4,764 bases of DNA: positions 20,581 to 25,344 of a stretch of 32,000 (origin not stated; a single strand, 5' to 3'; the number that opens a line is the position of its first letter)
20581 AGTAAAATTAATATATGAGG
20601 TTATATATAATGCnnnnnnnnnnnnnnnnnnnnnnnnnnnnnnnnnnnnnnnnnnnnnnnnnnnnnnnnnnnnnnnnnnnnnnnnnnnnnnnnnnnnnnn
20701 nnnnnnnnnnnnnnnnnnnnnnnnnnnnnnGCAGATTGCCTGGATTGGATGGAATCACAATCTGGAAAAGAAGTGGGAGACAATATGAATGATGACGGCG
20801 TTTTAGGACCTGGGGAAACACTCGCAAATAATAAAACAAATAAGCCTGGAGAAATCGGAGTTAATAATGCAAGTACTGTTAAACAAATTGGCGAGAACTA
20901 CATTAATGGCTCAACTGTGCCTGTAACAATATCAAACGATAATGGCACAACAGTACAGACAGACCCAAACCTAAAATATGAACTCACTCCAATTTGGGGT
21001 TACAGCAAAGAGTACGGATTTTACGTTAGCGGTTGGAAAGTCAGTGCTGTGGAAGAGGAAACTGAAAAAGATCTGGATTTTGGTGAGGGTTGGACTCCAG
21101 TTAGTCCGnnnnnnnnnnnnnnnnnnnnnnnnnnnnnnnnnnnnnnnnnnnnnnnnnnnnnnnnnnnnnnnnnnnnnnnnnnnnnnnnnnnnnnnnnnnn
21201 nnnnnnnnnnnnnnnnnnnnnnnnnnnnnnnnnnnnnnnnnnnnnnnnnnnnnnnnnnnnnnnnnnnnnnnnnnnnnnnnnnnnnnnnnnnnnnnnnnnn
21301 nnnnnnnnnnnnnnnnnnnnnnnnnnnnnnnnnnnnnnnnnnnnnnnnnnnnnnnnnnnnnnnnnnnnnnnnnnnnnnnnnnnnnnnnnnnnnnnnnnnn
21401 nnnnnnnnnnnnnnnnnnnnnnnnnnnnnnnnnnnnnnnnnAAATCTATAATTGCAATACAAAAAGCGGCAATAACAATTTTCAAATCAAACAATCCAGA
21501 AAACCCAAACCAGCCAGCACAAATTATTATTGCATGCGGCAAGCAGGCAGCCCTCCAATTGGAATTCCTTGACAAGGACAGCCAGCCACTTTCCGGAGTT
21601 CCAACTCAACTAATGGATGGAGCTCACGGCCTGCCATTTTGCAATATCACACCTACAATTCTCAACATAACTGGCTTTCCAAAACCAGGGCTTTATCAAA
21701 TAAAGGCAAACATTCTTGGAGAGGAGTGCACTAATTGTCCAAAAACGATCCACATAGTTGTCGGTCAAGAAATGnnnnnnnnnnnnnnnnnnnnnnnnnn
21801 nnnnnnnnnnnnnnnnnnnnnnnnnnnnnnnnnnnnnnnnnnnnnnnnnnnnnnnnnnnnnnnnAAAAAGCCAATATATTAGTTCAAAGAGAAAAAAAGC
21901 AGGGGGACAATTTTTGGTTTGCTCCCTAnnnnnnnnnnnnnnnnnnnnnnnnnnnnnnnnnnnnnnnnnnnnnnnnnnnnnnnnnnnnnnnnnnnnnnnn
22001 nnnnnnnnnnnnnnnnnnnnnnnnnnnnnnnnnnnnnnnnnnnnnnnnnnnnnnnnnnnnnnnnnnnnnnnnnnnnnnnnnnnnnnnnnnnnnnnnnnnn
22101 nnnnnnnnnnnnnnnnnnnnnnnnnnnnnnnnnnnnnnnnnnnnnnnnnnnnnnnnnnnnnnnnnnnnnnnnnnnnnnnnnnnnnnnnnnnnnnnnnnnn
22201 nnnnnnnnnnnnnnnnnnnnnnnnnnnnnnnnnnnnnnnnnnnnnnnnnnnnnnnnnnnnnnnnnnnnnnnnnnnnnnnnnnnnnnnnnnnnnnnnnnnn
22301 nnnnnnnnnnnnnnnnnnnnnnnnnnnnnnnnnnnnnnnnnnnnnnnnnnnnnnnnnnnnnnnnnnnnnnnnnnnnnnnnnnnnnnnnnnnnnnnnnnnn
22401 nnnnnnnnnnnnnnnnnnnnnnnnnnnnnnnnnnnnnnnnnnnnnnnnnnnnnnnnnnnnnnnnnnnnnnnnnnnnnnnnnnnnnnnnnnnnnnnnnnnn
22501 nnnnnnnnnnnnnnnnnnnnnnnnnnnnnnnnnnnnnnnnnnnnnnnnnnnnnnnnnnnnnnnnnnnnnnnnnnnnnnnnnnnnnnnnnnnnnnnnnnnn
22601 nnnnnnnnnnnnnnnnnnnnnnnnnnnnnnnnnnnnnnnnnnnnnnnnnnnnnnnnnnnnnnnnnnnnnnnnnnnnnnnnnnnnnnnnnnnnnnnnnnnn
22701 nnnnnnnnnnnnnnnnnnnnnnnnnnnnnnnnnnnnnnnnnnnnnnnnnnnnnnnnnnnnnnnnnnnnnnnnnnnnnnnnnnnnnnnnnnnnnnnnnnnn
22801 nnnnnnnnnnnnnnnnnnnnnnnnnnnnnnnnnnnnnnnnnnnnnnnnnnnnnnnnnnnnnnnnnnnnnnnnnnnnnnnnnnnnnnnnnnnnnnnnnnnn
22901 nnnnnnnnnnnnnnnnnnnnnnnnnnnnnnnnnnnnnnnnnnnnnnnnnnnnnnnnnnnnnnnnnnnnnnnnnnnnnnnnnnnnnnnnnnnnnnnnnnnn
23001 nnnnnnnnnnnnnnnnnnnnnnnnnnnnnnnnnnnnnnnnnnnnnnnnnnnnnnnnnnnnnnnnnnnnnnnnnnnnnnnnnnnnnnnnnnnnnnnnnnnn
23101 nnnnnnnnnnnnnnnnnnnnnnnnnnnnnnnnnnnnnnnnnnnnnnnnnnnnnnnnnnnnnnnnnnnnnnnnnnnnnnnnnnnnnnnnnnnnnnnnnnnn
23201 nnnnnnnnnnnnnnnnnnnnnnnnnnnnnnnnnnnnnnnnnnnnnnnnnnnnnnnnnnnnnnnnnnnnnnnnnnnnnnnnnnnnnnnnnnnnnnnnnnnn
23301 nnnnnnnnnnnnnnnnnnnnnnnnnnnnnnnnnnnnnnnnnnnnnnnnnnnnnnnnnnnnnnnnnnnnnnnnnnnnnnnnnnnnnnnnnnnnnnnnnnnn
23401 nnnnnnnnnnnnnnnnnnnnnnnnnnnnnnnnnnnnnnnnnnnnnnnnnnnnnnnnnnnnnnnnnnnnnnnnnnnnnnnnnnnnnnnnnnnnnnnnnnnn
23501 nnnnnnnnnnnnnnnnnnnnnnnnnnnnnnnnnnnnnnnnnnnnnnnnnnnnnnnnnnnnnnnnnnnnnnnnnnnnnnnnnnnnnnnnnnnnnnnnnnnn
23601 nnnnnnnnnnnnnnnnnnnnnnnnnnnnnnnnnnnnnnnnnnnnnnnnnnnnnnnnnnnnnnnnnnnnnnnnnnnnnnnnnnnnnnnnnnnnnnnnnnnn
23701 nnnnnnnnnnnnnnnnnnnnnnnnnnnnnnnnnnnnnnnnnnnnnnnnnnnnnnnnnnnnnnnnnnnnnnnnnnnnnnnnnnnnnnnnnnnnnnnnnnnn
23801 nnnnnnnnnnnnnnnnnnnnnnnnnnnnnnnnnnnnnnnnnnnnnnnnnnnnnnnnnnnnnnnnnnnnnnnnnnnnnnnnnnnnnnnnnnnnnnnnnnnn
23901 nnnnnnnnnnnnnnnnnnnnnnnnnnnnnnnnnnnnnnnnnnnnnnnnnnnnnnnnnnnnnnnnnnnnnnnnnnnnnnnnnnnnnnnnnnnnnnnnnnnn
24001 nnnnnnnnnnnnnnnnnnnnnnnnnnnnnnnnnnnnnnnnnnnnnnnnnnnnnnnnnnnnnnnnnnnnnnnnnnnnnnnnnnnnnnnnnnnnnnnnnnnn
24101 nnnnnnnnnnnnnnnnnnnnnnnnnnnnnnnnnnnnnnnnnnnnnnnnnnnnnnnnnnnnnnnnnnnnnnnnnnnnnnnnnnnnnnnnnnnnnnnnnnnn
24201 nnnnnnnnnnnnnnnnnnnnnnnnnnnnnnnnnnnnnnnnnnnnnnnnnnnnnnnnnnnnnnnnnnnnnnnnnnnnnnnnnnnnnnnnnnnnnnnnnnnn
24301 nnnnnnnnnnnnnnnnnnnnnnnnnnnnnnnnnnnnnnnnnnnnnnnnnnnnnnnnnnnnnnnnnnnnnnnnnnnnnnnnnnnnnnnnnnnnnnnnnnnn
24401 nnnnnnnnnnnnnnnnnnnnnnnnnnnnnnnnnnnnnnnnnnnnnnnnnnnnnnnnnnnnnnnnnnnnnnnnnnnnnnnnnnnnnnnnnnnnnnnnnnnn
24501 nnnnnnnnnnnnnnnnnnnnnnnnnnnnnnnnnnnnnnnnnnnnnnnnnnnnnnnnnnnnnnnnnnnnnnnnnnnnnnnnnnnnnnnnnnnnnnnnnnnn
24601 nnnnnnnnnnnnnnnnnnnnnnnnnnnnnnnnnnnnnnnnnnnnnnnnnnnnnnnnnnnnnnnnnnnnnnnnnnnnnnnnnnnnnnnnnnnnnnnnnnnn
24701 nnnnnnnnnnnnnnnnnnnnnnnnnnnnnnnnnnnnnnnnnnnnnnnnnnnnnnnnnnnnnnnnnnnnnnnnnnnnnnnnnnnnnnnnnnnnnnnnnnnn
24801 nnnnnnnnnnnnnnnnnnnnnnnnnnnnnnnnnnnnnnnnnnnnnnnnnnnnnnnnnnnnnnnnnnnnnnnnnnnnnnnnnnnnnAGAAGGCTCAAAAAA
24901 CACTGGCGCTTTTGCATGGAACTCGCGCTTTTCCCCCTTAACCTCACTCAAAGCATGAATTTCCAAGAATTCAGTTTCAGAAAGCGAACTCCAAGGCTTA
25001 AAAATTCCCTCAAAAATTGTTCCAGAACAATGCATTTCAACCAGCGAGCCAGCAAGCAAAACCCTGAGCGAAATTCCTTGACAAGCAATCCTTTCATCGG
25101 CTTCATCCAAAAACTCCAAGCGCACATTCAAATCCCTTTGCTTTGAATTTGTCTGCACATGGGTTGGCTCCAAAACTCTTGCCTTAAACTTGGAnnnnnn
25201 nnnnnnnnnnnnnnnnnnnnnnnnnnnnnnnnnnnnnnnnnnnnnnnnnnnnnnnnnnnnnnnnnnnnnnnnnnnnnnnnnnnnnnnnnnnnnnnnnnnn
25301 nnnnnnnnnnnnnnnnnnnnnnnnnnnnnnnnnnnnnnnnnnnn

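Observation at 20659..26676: Clustered paralogous PKD/Ig-like surface proteins with one conserved module order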

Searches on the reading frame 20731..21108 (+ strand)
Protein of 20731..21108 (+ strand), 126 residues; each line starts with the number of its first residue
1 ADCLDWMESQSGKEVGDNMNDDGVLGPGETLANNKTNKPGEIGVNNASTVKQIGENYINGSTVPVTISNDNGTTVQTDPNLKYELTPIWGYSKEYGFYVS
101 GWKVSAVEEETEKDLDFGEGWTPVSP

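Call 32: search_protein_families(library=pfam, proteins=[window:20731-21108:+], max_evalue=10)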
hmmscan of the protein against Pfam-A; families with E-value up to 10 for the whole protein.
window:20731-21108:+ (126 aa): 1 family
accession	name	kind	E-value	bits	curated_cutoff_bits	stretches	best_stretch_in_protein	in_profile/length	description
PF11752.14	DUF3309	-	0.78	10.3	22.3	1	87-101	18-32/50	Protein of unknown function (DUF3309)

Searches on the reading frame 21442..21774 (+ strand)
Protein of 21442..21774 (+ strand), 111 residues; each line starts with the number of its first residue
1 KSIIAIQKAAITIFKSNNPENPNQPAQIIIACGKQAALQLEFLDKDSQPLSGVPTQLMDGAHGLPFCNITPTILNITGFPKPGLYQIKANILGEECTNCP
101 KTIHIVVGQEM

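Call 32: search_protein_families(library=pfam, proteins=[window:21442-21774:+], max_evalue=10)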
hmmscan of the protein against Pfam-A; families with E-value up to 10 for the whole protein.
window:21442-21774:+ (111 aa): 2 families
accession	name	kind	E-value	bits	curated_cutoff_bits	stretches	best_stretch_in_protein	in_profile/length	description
PF22091.2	DUF6941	-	0.094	13.5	27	1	36-100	53-121/125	Family of unknown function (DUF6941)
PF18347.7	DUF5606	-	0.16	12.6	25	1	72-89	3-18/46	Domain of unknown function (DUF5606)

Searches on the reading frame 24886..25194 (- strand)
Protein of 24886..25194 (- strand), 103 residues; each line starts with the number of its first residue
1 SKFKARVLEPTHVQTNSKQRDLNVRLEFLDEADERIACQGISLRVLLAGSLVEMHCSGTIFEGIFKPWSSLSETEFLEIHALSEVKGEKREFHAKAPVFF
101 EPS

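Call 88: search_protein_families(library=pfam, alignment_id=A8, max_evalue=0.1)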
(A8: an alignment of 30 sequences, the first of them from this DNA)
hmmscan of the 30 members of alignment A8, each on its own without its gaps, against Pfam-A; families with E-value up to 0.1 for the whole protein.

A. member 1, seq(103 aa): 0 families

B. families by the number of members that match (of 30 scanned): 7 families
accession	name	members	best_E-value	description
PF22511.2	PBP2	1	0.018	PolB1 Binding Protein 2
PF09134.16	Invasin_D3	1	0.019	Invasin, domain 3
PF02679.21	ComA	1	0.04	(2R)-phospho-3-sulfolactate synthase (ComA)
PF24991.2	Ig_NUP210_4th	1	0.041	NUP210 forth Ig-like domain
PF00166.26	Cpn10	1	0.045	Chaperonin 10 Kd subunit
PF06331.17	Tfb5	1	0.046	Transcription factor TFIIH complex subunit Tfb5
PF05592.18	Bac_rhamnosid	1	0.065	Bacterial alpha-L-rhamnosidase concanavalin-like domain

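Call 89: search_solved_structures(query=A8, max_evalue=1)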
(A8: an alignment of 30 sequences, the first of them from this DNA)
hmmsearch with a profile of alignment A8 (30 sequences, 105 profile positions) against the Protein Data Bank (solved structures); distinct sequences matched with E-value up to 1: 8.
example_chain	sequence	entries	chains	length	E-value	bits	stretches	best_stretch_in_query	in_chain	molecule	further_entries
7dm0_A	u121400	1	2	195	0.034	17.7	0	56-97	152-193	Biofilm-associated surface protein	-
8s80_A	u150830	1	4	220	0.074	16.6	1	18-82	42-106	S-layer protein sap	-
9lqj_A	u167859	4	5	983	0.12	15.9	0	9-48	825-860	Collagenase ColH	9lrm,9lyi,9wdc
9lrk_A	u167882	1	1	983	0.12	15.9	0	9-48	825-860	Collagenase ColH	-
3l8n_A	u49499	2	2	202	0.32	14.5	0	6-59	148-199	Brefeldin A-inhibited guanine nucleotide-exchange protein 2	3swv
3sz6_A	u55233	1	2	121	0.34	14.5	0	52-100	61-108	Conserved domain protein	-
3sik_A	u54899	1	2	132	0.44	14.1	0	52-100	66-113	Conserved domain protein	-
3ltl_A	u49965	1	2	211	0.45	14.1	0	6-60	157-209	Brefeldin A-inhibited guanine nucleotide-exchange protein 1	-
